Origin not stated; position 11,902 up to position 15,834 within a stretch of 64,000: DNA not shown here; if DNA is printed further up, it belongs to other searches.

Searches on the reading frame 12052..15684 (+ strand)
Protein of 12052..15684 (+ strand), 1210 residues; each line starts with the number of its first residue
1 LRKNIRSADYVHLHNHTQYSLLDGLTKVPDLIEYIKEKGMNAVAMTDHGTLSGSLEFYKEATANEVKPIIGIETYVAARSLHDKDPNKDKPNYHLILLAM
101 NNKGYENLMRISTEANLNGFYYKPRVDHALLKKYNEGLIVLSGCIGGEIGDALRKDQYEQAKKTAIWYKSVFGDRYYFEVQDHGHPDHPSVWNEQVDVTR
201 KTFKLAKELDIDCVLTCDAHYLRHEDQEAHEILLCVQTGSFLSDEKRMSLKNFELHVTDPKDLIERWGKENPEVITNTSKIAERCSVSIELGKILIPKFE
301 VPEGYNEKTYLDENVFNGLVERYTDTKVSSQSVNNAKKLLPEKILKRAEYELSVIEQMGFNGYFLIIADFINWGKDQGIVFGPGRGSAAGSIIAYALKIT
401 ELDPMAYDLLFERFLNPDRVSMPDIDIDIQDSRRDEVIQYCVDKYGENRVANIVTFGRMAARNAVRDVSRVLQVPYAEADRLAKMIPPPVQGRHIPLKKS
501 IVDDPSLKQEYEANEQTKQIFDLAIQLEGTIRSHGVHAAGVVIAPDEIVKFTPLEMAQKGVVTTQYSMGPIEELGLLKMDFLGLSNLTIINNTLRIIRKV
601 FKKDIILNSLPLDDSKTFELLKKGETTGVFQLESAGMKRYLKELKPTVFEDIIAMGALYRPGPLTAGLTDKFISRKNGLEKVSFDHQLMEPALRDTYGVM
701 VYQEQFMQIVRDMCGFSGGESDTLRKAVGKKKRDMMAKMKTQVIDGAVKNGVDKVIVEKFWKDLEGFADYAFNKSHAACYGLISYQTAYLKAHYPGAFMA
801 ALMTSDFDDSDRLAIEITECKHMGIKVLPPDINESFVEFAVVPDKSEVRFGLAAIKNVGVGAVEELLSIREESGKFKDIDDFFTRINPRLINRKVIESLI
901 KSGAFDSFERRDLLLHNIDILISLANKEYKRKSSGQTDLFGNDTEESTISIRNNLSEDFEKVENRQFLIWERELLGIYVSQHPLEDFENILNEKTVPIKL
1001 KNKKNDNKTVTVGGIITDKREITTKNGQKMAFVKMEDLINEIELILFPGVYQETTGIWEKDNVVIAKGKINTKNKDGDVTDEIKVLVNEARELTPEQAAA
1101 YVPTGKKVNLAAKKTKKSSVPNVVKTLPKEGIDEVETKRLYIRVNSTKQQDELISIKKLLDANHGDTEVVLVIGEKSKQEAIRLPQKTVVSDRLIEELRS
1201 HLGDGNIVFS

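Call 19: search_protein_families(library=pfam, proteins=[window:12052-15684:+], max_evalue=0.00001)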
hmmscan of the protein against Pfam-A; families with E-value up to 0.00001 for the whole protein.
window:12052-15684:+ (1210 aa): 5 families
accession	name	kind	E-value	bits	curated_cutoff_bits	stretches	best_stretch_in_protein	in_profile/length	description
PF07733.18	DNA_pol3_alpha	-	3.8e-98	328.7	23.9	1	310-583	2-260/260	Bacterial DNA polymerase III alpha NTPase domain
PF17657.6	DNA_pol3_finger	-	1.4e-59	200.6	22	1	586-751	1-166/166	Bacterial DNA polymerase III alpha subunit finger domain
PF02811.25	PHP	-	1.4e-55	188.5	26.4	1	12-183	1-164/164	PHP domain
PF14579.12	HHH_6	-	4.2e-28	97.8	25.6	1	824-910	1-87/90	Helix-hairpin-helix motif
PF01336.31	tRNA_anti-codon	-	1.6e-08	34.8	27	1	1010-1092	1-74/75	OB-fold nucleic acid binding domain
